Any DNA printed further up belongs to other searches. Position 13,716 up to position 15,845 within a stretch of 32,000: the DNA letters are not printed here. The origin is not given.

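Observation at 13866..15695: HprK-like pseudokinase fused to a GT2 glycosyltransferase, paralogous to the operon kinase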

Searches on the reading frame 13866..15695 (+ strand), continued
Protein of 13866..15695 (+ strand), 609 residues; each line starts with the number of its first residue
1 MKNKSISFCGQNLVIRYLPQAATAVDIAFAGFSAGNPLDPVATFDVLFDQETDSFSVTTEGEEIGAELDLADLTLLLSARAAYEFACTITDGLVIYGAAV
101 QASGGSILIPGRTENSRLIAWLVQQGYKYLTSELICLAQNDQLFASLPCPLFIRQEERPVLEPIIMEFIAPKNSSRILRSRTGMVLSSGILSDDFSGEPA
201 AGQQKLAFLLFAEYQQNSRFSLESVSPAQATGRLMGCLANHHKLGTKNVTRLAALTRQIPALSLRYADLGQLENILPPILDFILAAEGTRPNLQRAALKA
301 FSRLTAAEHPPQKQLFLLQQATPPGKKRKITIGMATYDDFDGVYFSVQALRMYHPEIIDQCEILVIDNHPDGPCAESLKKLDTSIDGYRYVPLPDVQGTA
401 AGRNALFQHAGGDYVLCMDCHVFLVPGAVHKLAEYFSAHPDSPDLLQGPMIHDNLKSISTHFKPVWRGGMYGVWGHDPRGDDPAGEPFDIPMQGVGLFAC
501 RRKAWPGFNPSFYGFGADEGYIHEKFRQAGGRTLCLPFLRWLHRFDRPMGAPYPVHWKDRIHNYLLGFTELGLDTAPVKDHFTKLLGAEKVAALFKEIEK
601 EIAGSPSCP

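Call 28: search_solved_structures(query=A1, max_evalue=1, show_alignments=3)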
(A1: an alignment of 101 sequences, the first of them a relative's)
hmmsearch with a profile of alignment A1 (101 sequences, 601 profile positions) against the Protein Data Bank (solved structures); distinct sequences matched with E-value up to 1: 7.
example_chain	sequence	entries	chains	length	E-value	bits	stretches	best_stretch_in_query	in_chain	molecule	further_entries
1ko7_A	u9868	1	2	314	2.2e-05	26.4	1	54-141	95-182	Hpr kinase/phosphatase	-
3tqf_A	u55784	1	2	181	0.0016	20.2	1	93-147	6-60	Hpr(Ser) kinase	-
1jb1_A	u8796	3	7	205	0.0025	19.7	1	85-152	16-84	HPRK PROTEIN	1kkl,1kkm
2qmh_A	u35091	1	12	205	0.0025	19.7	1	85-152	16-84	HPr kinase/phosphorylase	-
6h1j_A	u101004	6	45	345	0.0053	18.6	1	319-439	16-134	Probable ss-1,3-N-acetylglucosaminyltransferase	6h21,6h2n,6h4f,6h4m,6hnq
1knx_A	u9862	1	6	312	0.047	15.4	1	59-153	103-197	Probable HPr(Ser) kinase/phosphatase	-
3uie_A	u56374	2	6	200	0.81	11.3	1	100-160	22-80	Adenylyl-sulfate kinase 1, chloroplastic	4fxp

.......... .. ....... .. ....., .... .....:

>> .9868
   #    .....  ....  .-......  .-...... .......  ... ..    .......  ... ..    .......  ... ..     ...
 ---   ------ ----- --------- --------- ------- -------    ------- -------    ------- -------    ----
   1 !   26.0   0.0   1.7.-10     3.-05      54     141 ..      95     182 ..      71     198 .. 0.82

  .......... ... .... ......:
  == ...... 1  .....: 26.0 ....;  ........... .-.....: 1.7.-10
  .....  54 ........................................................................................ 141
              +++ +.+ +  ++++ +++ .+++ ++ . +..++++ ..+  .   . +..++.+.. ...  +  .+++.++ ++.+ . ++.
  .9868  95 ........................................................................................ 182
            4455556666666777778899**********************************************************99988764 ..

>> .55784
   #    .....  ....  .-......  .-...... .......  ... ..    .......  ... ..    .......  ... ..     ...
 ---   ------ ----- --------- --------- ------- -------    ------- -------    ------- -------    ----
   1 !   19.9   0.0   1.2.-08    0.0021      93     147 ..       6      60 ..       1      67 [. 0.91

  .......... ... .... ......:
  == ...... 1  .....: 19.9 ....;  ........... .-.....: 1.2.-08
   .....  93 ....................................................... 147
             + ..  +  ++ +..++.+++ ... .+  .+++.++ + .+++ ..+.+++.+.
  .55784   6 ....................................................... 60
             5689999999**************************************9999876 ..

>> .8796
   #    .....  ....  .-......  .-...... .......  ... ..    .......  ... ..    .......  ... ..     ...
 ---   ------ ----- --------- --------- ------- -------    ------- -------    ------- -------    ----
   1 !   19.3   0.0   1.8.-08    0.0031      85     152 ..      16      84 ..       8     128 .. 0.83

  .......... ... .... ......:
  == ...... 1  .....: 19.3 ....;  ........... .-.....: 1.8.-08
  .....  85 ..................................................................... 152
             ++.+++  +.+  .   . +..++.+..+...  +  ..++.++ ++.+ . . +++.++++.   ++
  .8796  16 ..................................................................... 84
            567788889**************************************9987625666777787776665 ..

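Call 29: find_related_loci(query=A1, collection=genome_contigs, flank=10000)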
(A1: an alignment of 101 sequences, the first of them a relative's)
Query A1 (609 aa) in genome_contigs; peptide patterns used: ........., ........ (x = any residue, [..] = any of these).
512 stretches matched a pattern; 427 encode a relative of the query (tblastn E <= 1e-3); the best 80 are kept; 80 distinct loci.
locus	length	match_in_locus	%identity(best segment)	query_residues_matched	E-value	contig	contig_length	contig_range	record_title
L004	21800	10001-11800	53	1-601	0e+0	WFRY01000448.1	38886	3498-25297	MAG: Desulfobulbaceae bacterium isolate S015_9 k151_898151, whole genome shotgun sequence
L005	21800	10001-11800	55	1-602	0e+0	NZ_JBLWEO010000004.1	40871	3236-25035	Candidatus Electronema sp. PJ PJ__10369, whole genome shotgun sequence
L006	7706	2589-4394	50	1-604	0e+0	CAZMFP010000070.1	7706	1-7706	MAG TPA_asm: uncultured Desulfocapsaceae bacterium isolate SRP167671_co2_271 genome assembly, contig: NODE_11521_length_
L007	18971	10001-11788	55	1-603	0e+0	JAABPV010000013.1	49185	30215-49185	MAG: Desulfobulbaceae bacterium isolate S01.Bin068 NODE_21_length_49185_cov_8.633522, whole genome shotgun sequence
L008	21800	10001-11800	48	1-602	0e+0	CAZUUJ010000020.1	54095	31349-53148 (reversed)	MAG TPA_asm: uncultured Desulfocapsaceae bacterium isolate SRP077602_co7_573 genome assembly, contig: NODE_2571_length_5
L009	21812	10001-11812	47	1-604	3e-170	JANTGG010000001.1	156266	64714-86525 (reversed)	MAG: Desulfocapsa sp. isolate bin10051 c_000000000005, whole genome shotgun sequence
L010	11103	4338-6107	44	5-598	6e-157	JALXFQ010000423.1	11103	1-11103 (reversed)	MAG: Gammaproteobacteria bacterium isolate V2_metabat2_scaf2bin.035 V2_NODE_735_length_11103_cov_5.739340, whole genome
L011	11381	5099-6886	43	1-605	9e-155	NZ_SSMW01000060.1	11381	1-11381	MAG: Bradyrhizobium sp. isolate LY.8 60, whole genome shotgun sequence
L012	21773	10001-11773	42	4-601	7e-154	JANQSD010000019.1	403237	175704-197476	MAG: Arenicellales bacterium isolate IP29b_bin.88 k99_108158, whole genome shotgun sequence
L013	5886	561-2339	44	1-598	3e-155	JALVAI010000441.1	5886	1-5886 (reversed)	MAG: Desulfobulbaceae bacterium isolate 132-544_metabat2_scaf2bin.068 132-544_scaffold_6509_c1, whole genome shotgun seq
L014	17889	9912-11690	43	1-598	1e-150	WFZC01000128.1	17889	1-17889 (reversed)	MAG: Desulfobulbaceae bacterium isolate S143_11 k151_260403, whole genome shotgun sequence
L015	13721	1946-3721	43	1-599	6e-150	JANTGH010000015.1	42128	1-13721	MAG: Desulfobulbaceae bacterium isolate bin10054 c_000000000462, whole genome shotgun sequence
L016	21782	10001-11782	40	1-601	2e-149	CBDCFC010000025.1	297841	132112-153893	MAG: Arenicellales bacterium isolate d8644a19-3e3a-4e4e-a841-519834f76808 genome assembly, contig: contig_25, whole geno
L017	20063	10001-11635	41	49-603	5e-148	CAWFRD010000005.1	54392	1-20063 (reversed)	MAG: uncultured Alphaproteobacteria bacterium isolate MFD00962.bin.2.93 genome assembly, contig: contig_117093, whole ge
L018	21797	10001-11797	40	1-602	3e-147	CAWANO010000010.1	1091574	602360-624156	MAG: uncultured delta proteobacterium isolate MFD03804.bin.1.2 genome assembly, contig: contig_5432, whole genome shotgu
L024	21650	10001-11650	42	43-607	2e-146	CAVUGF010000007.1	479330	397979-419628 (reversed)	MAG: uncultured Alphaproteobacteria bacterium isolate MFD02416.bin.2.4 genome assembly, contig: contig_15140, whole geno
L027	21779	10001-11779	41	1-602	9e-143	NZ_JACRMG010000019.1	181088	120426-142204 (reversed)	MAG: Bradyrhizobium sp. isolate NC_groundwater_1901_Pr3_S2p5_64_30 SR2-18-S2p5_coassembly_scaffold_179440, whole genome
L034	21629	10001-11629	41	46-603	3e-140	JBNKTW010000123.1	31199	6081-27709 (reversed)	MAG: Rhodomicrobiaceae bacterium isolate A2.bin.14.orig k141_264699, whole genome shotgun sequence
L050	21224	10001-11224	50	204-603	1e-132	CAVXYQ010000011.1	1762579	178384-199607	MAG: uncultured Alphaproteobacteria bacterium isolate MFD01223.bin.1.101 genome assembly, contig: contig_7574, whole gen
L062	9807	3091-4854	38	5-602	4e-129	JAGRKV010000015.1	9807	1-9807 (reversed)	MAG: Hyphomicrobiaceae bacterium isolate HKST-UBA48 k127_582055, whole genome shotgun sequence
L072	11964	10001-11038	53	259-602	3e-124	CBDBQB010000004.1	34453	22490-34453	MAG: Candidatus Poriferihabitaceae bacterium isolate 3cfa23a2-f5af-4431-90b1-fc6b858150c5 genome assembly, contig: conti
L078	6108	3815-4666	63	321-606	2e-123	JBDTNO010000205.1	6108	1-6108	MAG: Betaproteobacteria bacterium isolate cluster3_bin.152 NODE_69388_length_6108_cov_9.633075, whole genome shotgun seq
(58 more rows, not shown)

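Call 36: predict_structure(alignment_id=A1)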
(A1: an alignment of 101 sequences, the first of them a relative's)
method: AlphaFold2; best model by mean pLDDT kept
length: 609 residues; sequences in the alignment: 101
mean_pLDDT: 92.8   pTM: 0.75
mean pLDDT of the five models: 92.8, 91.7, 91.3, 91.1, 90.8
residues with pLDDT >= 90: 506; 70-90: 78; 50-70: 23; < 50: 2
segments of 3 or more residues with pLDDT < 50: none
pLDDT, mean of each block of 10 residues (from residue 1): 96 98 97 94 98 98 97 97 96 96 95 89 95 91 91 95 91 91 94 66 89 91 93 95 87 94 95 94 89 86 70 83 97 96 96 98 97 96 98 89 96 97 97 98 98 95 95 97 98 96 97 87 97 98 76 84 96 97 96 96 74
secondary structure, 60 per line:
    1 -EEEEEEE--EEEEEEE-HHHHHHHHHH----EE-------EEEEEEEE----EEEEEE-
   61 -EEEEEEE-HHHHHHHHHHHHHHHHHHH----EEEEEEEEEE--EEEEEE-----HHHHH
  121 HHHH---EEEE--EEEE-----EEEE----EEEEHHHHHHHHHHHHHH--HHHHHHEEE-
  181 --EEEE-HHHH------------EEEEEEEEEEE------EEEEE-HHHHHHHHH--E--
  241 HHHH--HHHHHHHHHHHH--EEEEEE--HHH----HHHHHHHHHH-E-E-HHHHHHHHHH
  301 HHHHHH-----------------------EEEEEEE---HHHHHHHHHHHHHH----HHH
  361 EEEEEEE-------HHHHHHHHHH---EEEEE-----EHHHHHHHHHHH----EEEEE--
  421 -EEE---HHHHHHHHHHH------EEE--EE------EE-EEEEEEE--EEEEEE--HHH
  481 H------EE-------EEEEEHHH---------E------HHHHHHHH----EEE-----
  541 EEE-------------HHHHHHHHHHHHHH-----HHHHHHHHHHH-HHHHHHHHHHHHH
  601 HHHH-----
elements in order: E2-8 E11-17 H19-28 E42-49 E54-59 E62-68 H70-88 E93-102 E105-110 H116-124 E128-131 E134-137 E143-146 E151-154 H155-168 H171-176 E177-179 E183-186 H188-191 E204-214 E221-225 H227-235 H241-244 H247-258 E261-266 H276-285 H291-306 E330-336 H340-353 E361-367 H375-384 E388-392 H399-409 E414-418 E422-424 H428-438 E445-447 E461-467 E470-475 H478-481 E497-501 H521-528 E533-535 E541-543 H557-570 H576-586 H588-604

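Call 42: fold_search(model_id=the predicted structure, library=pdb)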
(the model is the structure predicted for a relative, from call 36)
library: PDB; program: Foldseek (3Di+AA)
matches with E <= 10: 1514; with E <= 0.001: 471
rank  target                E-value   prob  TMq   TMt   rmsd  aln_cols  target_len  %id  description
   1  5ndf_E                2.6e-12  1.00  0.35  0.43  10.1       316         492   14  Small-molecule inhibition of ppGalNAc-Ts selectively reduces mucin-type O-glycosylation (released 2017-11-01)
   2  4d0t_A                2.8e-12  1.00  0.34  0.42   9.5       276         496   15  GalNAc-T2 crystal soaked with UDP-GalNAc, EA2 peptide and manganese (released 2014-05-28)
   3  6nqt_F                3.1e-12  1.00  0.35  0.43   9.8       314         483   15  GalNac-T2 soaked with UDP-sugar (released 2020-01-29)
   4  2d7i_A                3.3e-12  1.00  0.33  0.37  10.8       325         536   18  Crystal structure of pp-GalNAc-T10 with UDP, GalNAc and Mn2+ (released 2006-11-07)
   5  4d0t_B                3.9e-12  1.00  0.36  0.44   5.8       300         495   15  GalNAc-T2 crystal soaked with UDP-GalNAc, EA2 peptide and manganese (released 2014-05-28)
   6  6nqt_E                4.2e-12  1.00  0.34  0.42   4.2       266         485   15  GalNac-T2 soaked with UDP-sugar (released 2020-01-29)
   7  4d0t_F                4.4e-12  1.00  0.36  0.44  10.7       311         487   15  GalNAc-T2 crystal soaked with UDP-GalNAc, EA2 peptide and manganese (released 2014-05-28)
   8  4d0z_F                4.9e-12  1.00  0.34  0.42   5.3       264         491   16  GalNAc-T2 crystal soaked with UDP-5SGalNAc, mEA2 and manganese (Higher resolution dataset) (released 2014-05-28)
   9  6e7i_A                5.5e-12  1.00  0.35  0.43  10.5       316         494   14  Human ppGalNAcT2 I253A/L310A Mutant with EA2 and UDP (released 2020-01-29)
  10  6e4q_B                6.6e-12  1.00  0.34  0.41   4.3       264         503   16  Crystal Structure of the Drosophila Melanogaster Polypeptide N-Acetylgalactosaminyl Transferase PGANT9A in Complex wit (released 2018-09-12)
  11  6h0b_B                6.6e-12  1.00  0.34  0.39   4.3       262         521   16  Crystal structure of the human GalNAc-T4 in complex with UDP, manganese and the diglycopeptide 6. (released 2018-10-10)
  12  2ffu_A                6.9e-12  1.00  0.36  0.44  10.4       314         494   14  Crystal Structure of Human ppGalNAcT-2 complexed with UDP and EA2 (released 2006-01-31)
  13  8ui1                  8.2e-12  1.00  0.33  0.39   4.2       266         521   16  X-ray crystal structure of Toxoplasma gondii GalNAc-T3 at pH 7.3 (released 2024-05-15)
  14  5fv9_B                9.2e-12  1.00  0.31  0.39  10.1       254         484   16  Crystal structure of GalNAc-T2 in complex with compound 16d (released 2016-03-09)
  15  4d11_F                1.0e-11  1.00  0.31  0.65   3.9       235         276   16  GalNAc-T2 crystal soaked with UDP-5SGalNAc, mEA2 peptide and manganese (Lower resolution dataset) (released 2014-05-28)
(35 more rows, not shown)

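Call 46: search_protein_families(library=pfam, proteins=[L072:9872-11590:+, L050:7356-8882:-, L078:1781-5716:+, L034:9479-9700:+, L024:8919-9131:+, L005:11900-12595:+], max_evalue=1)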
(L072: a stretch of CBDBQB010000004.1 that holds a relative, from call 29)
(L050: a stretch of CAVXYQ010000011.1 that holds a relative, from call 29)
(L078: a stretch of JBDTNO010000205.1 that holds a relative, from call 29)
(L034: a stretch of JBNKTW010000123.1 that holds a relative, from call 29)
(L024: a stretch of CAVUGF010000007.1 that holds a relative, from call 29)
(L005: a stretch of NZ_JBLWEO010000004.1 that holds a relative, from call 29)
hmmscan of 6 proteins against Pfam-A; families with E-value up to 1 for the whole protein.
L072:9872-11590:+ (572 aa): 3 families
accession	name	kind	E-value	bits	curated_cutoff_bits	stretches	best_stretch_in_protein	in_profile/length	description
PF00535.33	Glycos_transf_2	-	3.4e-10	40.5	23.3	1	120-290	2-162/168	Glycosyl transferase family 2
PF05402.18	PqqD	-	6.7e-07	30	23.4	1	39-92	13-66/67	Coenzyme PQQ synthesis protein D (PqqD)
PF21782.3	PKMT_2nd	-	0.077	13.8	27.8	1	26-79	16-68/98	PKMT, C-terminal winged helix domain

L050:7356-8882:- (508 aa): 2 families
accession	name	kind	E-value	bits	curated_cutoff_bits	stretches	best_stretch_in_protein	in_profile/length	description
PF14907.12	NTP_transf_5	-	3.3e-29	102.6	31.2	1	58-292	3-227/249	Uncharacterised nucleotidyltransferase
PF05402.18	PqqD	-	3.4e-12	46.9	23.4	1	438-504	1-67/67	Coenzyme PQQ synthesis protein D (PqqD)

L078:1781-5716:+ (1311 aa): 10 families
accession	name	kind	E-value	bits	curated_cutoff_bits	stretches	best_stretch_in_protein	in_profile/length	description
PF00535.33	Glycos_transf_2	-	7.5e-20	72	23.3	3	692-799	4-110/168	Glycosyl transferase family 2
PF13428.12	TPR_14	-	4.5e-06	27.3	23.5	1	485-524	3-42/44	Tetratricopeptide repeat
PF13641.12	Glyco_tranf_2_3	-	0.00097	19.7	27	0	6-105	3-111/230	Glycosyltransferase like family 2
PF13578.12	Methyltransf_24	-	0.0025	19.1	26.3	1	1164-1238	7-87/105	Methyltransferase domain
PF07721.20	TPR_4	-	0.0032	18.4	27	1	486-508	4-26/26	Tetratricopeptide repeat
PF12895.13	ANAPC3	-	0.18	12.5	27.2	1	471-527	11-66/82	Anaphase-promoting complex, cyclosome, subunit 3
PF18843.6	LPD28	-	0.21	11.7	27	1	388-432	17-61/97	Large polyvalent protein associated domain 28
PF14561.12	TPR_20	-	0.22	12.3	25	1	463-504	2-43/90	Tetratricopeptide repeat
PF14559.12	TPR_19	-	0.25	12.1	25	1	471-522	13-64/68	Tetratricopeptide repeat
PF13176.12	TPR_7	-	0.32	11.6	27.9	1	487-512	3-28/36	Tetratricopeptide repeat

L034:9479-9700:+ (73 aa): 4 families
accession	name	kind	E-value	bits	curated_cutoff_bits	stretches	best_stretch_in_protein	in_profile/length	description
PF21827.1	New_glue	-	0.0011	19.1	31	1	45-70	20-52/94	New glue protein family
PF25471.1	TM_PetC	-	0.035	14.3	37.1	1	6-28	5-27/48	Iron-sulfur subunit PetC transmembrane anchor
PF05642.16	Sporozoite_P67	-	0.093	11.3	28.9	1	8-70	254-296/727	Sporozoite P67 surface antigen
PF06933.16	SSP160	-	0.1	11.3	25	1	47-73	672-698/758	Special lobe-specific silk protein SSP160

L024:8919-9131:+ (70 aa): 4 families
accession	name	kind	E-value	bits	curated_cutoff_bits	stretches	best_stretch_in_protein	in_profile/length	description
PF05642.16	Sporozoite_P67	-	0.047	12.3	28.9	1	33-68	270-294/727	Sporozoite P67 surface antigen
PF21827.1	New_glue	-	0.065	13.4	31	1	43-66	18-44/94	New glue protein family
PF06933.16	SSP160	-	0.12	11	25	1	36-69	664-698/758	Special lobe-specific silk protein SSP160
PF10518.14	TAT_signal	-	0.15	12.6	22.7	1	8-26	2-20/21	TAT (twin-arginine translocation) pathway signal sequence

L005:11900-12595:+ (231 aa): 2 families
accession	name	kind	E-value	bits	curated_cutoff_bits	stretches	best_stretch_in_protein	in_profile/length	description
PF20501.3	MbhE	-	0.13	12.7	27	1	23-85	10-73/98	MBH, subunit E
PF19762.4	DUF6249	-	0.21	12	33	1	9-38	51-77/104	Domain of unknown function (DUF6249)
